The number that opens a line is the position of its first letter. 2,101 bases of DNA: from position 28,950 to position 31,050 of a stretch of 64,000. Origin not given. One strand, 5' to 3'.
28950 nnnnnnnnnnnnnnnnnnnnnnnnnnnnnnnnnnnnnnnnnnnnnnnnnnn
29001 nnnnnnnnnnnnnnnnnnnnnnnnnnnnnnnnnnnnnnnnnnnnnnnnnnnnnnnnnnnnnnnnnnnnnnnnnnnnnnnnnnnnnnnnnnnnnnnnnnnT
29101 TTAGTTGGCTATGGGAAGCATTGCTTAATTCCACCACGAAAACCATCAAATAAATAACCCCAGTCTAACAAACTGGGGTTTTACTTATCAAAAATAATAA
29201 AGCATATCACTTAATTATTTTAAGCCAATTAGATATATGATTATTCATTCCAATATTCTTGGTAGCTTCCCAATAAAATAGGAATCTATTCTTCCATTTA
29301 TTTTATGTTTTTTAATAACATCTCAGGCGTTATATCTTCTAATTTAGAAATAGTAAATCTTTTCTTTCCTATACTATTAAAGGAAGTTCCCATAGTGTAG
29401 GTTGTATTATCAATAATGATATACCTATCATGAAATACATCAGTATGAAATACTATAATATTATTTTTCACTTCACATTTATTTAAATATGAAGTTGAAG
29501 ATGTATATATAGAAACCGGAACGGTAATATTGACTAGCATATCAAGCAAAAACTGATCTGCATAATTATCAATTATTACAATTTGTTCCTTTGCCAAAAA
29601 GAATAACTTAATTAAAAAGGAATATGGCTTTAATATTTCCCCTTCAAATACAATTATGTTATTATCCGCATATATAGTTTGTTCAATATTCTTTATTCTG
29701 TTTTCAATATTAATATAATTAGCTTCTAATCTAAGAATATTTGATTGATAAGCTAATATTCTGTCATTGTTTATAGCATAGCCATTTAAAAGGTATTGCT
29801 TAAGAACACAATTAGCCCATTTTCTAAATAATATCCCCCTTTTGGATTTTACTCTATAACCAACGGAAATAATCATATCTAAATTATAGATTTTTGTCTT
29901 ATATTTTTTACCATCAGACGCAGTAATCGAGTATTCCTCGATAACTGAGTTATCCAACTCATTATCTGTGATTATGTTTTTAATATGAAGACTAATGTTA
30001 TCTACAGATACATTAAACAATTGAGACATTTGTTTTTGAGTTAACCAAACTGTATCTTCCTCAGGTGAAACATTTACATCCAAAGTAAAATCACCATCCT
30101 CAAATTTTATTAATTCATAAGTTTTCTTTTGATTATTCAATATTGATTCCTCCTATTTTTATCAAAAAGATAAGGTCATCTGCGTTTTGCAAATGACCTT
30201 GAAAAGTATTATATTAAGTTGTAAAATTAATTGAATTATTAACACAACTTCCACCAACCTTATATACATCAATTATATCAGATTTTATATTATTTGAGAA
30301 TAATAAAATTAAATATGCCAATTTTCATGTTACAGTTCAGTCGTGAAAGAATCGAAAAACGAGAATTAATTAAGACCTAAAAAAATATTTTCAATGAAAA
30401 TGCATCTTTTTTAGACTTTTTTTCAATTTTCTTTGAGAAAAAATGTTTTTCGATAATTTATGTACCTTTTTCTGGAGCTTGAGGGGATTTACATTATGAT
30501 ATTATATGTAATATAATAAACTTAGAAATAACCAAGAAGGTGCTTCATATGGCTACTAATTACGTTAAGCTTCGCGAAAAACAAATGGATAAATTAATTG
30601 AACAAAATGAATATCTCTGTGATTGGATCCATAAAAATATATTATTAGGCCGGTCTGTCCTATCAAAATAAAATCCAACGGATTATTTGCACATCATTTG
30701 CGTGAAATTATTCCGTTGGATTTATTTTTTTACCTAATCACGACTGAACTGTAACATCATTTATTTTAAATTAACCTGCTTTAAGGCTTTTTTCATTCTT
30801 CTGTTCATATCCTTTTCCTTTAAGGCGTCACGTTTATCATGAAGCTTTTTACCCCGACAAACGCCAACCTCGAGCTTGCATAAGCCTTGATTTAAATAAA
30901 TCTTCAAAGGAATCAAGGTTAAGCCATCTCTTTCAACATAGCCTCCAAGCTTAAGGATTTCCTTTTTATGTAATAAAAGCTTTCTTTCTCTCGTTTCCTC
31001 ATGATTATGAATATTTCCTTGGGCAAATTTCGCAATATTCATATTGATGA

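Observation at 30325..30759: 429-bp inverted-repeat element carrying a self-contained mini transcription unit, inserted 4 bp after smpB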

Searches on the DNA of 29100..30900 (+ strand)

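Call 38: search_dna_similar(query=window:30325-30759:+, collection=plasmids, mode=distant, max_evalue=0.01)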
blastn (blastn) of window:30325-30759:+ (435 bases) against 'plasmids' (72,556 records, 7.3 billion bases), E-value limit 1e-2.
No match.

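Call 39: search_dna_similar(query=window:30325-30759:+, collection=phages, mode=distant, max_evalue=0.01)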
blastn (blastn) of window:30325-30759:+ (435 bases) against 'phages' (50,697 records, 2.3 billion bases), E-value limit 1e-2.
No match.
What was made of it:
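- Tried and rejected: blastn of the element against plasmids and phages found nothing (calls 38, 39).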

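Call 52: search_rna_families(source=window, start=29100, end=30900, threshold=evalue, max_evalue=1)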
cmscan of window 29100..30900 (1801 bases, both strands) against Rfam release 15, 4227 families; matches with E-value up to 1: 4.
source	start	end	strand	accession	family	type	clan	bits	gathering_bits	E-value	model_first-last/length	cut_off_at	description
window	29151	29219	-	RF02495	ohsC_RNA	Gene; antitoxin;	-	25.8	50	0.36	1-77/77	no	Oppression of Hydrophobic ORF by sRNA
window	29980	30044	+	RF01587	snoR10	Gene; snRNA; snoRNA; CD-box;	-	25.8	65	0.89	1-71/71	no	small nucleolar RNA snoR10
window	30663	30731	+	RF03353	MIR5291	Gene; miRNA;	-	22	54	0.83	1-65/65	no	MIR5291 microRNA precursor family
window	29149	29196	-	RF02399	NsiR1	Gene; sRNA;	-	19.4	39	0.78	1-60/60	no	Nitrogen stress-induced RNA 1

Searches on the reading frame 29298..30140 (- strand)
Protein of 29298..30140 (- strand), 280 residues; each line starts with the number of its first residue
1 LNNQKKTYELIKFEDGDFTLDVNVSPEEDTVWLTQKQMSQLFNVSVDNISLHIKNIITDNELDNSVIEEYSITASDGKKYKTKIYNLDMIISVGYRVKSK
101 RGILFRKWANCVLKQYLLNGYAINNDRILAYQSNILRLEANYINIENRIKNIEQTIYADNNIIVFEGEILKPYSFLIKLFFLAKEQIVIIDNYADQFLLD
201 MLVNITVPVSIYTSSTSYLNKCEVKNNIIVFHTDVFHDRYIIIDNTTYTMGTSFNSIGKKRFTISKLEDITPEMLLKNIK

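Call 27: search_protein_families(library=pfam, proteins=[window:29298-30140:-], max_evalue=1)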
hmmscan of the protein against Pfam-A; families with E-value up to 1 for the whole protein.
window:29298-30140:- (280 aa): 3 families
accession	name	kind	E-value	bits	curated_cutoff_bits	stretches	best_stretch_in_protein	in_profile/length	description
PF13310.11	Virulence_RhuM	-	6.4e-22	78.5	33.7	1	65-152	1-87/252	Virulence protein RhuM family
PF13117.11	Cag12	-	0.19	12.7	22.7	1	13-45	30-62/96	Cag pathogenicity island protein Cag12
PF00614.28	PLDc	-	0.94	10.1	21.9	0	240-255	9-25/28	Phospholipase D Active site motif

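Call 28: search_protein_families(library=ncbifam, proteins=[window:29298-30140:-], max_evalue=1)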
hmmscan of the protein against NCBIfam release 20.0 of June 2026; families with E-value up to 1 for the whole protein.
window:29298-30140:- (280 aa): 1 family
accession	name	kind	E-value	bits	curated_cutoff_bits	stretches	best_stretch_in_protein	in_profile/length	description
NF040700.1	VPA1262_N_dom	domain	3.1e-07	29.5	80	1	223-270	411-463/478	VPA1262 family N-terminal domain-containing protein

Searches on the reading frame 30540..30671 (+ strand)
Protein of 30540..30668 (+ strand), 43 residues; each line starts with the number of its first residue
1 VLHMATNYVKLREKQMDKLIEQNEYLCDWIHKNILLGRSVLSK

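Call 9: find_encoding_contigs(protein=window:30549-30671:+, flank=5000, max_places=10)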
Protein window:30549-30671:+ (40 aa): no gene with exactly this product is on record in the collection.

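Call 14: find_homologous_proteins(query=window:30549-30668:+, max_evalue=10)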
Query seq(40 aa) (40 aa): 1 proteins with E <= 10 among 1 candidates.
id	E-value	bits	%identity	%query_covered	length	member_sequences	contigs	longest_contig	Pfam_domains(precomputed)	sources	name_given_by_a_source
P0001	4.8e-19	82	100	100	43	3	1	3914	-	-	-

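Call 15: find_encoding_contigs(protein=P0001, flank=5000, max_places=10)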
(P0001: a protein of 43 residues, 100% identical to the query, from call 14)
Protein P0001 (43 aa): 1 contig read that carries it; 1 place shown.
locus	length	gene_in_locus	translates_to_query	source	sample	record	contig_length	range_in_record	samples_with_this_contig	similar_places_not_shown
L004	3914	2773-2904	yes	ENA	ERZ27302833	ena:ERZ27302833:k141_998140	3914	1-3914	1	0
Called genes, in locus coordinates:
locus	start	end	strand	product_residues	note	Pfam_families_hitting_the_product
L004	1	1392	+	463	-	?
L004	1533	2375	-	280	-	PF13310:Virulence_RhuM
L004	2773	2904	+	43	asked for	-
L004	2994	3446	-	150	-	PF01668:SmpB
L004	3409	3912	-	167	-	?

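Call 17: find_encoding_contigs(protein=P0005, flank=4000, max_places=10)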
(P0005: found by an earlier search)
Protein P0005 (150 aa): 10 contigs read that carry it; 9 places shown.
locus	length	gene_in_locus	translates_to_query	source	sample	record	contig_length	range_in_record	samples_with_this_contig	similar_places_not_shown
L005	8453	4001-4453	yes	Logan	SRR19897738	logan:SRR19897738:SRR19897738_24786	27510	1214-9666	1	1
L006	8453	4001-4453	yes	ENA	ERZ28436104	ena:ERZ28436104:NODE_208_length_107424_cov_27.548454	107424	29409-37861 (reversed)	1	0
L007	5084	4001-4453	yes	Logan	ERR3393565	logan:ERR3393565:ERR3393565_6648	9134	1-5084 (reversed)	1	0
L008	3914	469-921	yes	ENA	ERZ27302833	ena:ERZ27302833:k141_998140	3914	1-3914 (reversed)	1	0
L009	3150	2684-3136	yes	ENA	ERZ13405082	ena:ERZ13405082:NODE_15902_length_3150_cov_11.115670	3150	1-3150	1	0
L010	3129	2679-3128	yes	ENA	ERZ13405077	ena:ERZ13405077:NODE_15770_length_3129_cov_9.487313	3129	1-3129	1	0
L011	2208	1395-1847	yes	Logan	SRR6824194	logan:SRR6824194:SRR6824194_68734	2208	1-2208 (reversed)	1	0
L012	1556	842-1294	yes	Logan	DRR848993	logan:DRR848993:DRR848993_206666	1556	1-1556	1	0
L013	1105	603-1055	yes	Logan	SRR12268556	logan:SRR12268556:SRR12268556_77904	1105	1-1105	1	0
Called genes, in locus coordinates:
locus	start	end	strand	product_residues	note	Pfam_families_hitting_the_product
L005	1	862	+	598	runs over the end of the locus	PF00664:ABC_membrane, PF00005:ABC_tran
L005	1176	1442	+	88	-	PF02604:PhdYeFM_antitox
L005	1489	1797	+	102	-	PF03840:SecG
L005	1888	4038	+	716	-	PF08206:OB_RNB, PF17876:CSD2, PF00773:RNB, PF00575:S1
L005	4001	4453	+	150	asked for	PF01668:SmpB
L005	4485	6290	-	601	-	PF08497:Radical_SAM_N, PF04055:Radical_SAM, PF11842:DUF3362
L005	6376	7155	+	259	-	-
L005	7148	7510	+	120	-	PF14478:DUF4430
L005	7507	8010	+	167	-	-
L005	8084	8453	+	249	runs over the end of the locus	PF12811:BaxI_1, PF01027:Bax1-I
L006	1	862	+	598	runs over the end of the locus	PF00664:ABC_membrane, PF00005:ABC_tran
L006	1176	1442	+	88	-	PF02604:PhdYeFM_antitox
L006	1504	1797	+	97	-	PF03840:SecG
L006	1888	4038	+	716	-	PF08206:OB_RNB, PF17876:CSD2, PF00773:RNB, PF00575:S1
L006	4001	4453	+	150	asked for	PF01668:SmpB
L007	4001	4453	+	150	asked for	PF01668:SmpB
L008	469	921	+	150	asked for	PF01668:SmpB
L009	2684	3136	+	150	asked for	PF01668:SmpB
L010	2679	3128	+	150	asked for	PF01668:SmpB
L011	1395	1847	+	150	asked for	PF01668:SmpB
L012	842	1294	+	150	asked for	PF01668:SmpB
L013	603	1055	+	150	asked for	PF01668:SmpB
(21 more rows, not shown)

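Call 18: find_encoding_contigs(protein=P0006, flank=4000, max_places=10)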
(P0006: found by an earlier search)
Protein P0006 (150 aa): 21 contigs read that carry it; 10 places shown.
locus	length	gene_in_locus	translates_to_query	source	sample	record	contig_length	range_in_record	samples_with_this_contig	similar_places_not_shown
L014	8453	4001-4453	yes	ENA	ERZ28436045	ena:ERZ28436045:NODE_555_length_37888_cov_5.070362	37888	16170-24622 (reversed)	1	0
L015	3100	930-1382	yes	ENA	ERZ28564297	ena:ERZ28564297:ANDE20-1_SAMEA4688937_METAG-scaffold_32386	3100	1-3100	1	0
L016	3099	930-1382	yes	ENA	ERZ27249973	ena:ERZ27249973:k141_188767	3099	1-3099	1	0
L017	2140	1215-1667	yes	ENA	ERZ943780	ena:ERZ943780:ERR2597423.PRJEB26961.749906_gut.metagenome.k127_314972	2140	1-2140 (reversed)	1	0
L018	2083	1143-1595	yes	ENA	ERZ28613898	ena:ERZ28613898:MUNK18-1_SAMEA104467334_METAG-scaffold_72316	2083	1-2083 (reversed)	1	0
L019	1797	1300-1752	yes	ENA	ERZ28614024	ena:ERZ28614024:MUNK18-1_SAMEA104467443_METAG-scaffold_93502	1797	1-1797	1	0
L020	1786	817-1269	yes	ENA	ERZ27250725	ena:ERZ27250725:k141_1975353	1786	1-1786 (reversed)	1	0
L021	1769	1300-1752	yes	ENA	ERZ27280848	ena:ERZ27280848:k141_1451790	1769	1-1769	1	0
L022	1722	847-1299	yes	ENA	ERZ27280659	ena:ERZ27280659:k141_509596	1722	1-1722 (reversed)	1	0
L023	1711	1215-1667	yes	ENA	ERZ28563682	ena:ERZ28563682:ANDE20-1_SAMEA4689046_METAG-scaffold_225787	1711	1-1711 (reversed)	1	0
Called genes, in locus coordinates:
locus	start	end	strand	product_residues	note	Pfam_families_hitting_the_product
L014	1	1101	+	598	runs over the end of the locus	PF00664:ABC_membrane, PF00005:ABC_tran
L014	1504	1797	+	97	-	PF03840:SecG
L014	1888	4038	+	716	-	PF08206:OB_RNB, PF17876:CSD2, PF00773:RNB, PF00575:S1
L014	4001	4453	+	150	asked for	PF01668:SmpB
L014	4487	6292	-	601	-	PF08497:Radical_SAM_N, PF04055:Radical_SAM, PF11842:DUF3362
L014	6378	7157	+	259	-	-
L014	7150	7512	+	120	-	PF14478:DUF4430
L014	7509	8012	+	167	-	-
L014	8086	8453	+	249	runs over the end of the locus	PF12811:BaxI_1, PF01027:Bax1-I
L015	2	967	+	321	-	?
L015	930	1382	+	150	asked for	PF01668:SmpB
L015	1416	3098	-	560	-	?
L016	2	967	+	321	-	?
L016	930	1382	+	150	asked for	PF01668:SmpB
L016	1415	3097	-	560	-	?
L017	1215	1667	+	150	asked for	PF01668:SmpB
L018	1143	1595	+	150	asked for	PF01668:SmpB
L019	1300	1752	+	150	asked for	PF01668:SmpB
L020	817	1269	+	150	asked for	PF01668:SmpB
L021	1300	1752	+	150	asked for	PF01668:SmpB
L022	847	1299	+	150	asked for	PF01668:SmpB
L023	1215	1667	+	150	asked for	PF01668:SmpB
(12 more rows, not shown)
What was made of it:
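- The element lies in a variable hot spot (calls 17, 18).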

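Call 27: search_protein_families(library=pfam, proteins=[window:30540-30668:+], max_evalue=1)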
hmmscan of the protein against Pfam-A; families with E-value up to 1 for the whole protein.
seq(43 aa): 0 families

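Call 28: search_protein_families(library=ncbifam, proteins=[window:30540-30668:+], max_evalue=1)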
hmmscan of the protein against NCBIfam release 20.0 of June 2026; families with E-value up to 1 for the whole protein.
seq(43 aa): 0 families
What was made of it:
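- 30549..30671 (+): 40-aa ORF (43 aa from the GTG at 30540), with a GAAGGTG RBS at 30536-30542. It is predicted to be one long helix. There are no homologues beyond its own cluster (call 14) and no Pfam or NCBIfam match (calls 27, 28).
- Tried and rejected: The peptide has only its own cluster among 5.8 billion proteins (call 14) and no Pfam or NCBIfam match (calls 27, 28).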

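Call 33: find_encoding_contigs(protein=P0021, flank=5000, max_places=10)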
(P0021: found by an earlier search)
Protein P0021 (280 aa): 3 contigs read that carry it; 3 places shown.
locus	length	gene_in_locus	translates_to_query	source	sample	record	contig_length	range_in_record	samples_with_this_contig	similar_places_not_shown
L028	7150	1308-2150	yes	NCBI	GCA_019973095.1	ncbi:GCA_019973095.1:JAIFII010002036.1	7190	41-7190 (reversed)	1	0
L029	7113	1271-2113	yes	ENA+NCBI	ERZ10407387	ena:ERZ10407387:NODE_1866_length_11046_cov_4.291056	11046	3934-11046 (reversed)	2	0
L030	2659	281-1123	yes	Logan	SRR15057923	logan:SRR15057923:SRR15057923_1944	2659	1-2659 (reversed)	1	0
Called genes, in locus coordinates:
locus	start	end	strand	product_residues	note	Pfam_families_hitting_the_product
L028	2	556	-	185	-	?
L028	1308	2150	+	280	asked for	PF13310:Virulence_RhuM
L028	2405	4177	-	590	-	PF00005:ABC_tran, PF02463:SMC_N (faint), PF13304:AAA_21 (faint)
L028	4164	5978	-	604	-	PF00005:ABC_tran, PF13304:AAA_21 (faint)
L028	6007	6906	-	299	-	PF13349:DUF4097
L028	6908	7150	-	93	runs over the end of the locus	?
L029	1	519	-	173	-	?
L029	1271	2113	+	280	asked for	PF13310:Virulence_RhuM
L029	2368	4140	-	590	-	PF00005:ABC_tran, PF02463:SMC_N (faint), PF13304:AAA_21 (faint)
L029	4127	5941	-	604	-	PF00005:ABC_tran, PF13304:AAA_21 (faint)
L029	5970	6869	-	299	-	PF13349:DUF4097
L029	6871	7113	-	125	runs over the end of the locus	PF22747:Zn_ribbon_DUF2089, PF09862:DUF2089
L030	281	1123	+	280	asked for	PF13310:Virulence_RhuM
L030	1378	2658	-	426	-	?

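Call 34: find_encoding_contigs(protein=P0022, flank=5000, max_places=10)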
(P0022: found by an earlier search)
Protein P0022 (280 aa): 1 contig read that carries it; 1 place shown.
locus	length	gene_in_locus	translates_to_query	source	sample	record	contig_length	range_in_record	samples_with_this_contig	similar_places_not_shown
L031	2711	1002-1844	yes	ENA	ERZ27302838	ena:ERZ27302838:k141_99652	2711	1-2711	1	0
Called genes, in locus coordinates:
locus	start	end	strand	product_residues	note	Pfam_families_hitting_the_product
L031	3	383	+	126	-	?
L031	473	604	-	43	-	-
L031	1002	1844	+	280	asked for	PF13310:Virulence_RhuM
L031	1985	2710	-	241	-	?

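Call 47: find_encoding_contigs(protein=P0020, flank=5000, max_places=10)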
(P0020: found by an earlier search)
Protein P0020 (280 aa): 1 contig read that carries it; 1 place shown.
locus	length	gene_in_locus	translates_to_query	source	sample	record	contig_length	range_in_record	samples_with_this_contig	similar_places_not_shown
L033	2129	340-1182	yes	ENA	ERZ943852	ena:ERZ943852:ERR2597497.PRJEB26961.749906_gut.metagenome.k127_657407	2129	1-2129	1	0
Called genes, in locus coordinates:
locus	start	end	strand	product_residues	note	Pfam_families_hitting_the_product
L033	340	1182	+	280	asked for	PF13310:Virulence_RhuM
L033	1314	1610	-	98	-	-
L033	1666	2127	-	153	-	?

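Call 48: find_encoding_contigs(protein=P0007, flank=3000, max_places=10)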
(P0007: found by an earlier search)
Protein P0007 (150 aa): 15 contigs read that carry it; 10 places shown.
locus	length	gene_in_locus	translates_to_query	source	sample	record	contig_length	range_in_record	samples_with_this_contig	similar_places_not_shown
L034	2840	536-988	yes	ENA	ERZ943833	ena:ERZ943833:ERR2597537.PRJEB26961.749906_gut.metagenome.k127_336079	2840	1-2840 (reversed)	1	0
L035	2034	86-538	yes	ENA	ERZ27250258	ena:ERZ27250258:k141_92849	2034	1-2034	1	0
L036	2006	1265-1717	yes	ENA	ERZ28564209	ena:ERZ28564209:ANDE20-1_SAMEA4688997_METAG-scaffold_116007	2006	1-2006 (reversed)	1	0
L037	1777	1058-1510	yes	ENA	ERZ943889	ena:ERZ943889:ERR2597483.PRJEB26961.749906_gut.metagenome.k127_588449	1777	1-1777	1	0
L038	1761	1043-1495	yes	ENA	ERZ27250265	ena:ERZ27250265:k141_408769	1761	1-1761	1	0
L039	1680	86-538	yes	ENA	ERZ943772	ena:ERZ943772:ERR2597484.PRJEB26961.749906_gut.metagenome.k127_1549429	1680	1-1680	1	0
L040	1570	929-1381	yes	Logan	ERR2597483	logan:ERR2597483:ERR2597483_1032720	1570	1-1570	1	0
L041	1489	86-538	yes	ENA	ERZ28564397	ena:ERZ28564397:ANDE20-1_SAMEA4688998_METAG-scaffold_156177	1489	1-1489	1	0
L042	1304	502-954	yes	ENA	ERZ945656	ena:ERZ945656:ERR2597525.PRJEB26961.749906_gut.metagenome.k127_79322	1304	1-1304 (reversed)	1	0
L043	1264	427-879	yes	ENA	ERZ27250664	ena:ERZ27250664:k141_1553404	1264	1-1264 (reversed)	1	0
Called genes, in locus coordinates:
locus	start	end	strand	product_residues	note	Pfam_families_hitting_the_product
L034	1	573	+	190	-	?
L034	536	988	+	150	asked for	PF01668:SmpB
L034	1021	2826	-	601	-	PF08497:Radical_SAM_N, PF04055:Radical_SAM, PF11842:DUF3362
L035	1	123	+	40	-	?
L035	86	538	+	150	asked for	PF01668:SmpB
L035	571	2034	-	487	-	?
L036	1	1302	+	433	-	?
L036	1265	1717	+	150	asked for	PF01668:SmpB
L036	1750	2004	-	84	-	?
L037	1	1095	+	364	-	?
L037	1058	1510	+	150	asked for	PF01668:SmpB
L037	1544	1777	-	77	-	?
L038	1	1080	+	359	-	?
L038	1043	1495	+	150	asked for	PF01668:SmpB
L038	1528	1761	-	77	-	?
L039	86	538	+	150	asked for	PF01668:SmpB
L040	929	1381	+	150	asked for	PF01668:SmpB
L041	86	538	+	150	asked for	PF01668:SmpB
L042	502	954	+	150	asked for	PF01668:SmpB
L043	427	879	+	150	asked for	PF01668:SmpB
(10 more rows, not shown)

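Call 55: predict_structure(protein=window:30540-30668:+)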
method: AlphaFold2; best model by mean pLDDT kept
length: 43 residues; sequences in the alignment: 1
mean_pLDDT: 89.4   pTM: 0.54
mean pLDDT of the five models: 89.4, 88.2, 87.8, 84.9, 84.1
residues with pLDDT >= 90: 28; 70-90: 12; 50-70: 3; < 50: 0
segments of 3 or more residues with pLDDT < 50: none
pLDDT, mean of each block of 10 residues (from residue 1): 81 97 98 88 66
secondary structure, 60 per line:
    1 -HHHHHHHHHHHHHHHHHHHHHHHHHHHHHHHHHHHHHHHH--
elements in order: H2-41
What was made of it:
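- The ORF is predicted to be one long helix (call 55).
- Tried and rejected: I considered a ribbon-helix-helix autorepressor, but AlphaFold predicts a single helix (call 55).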
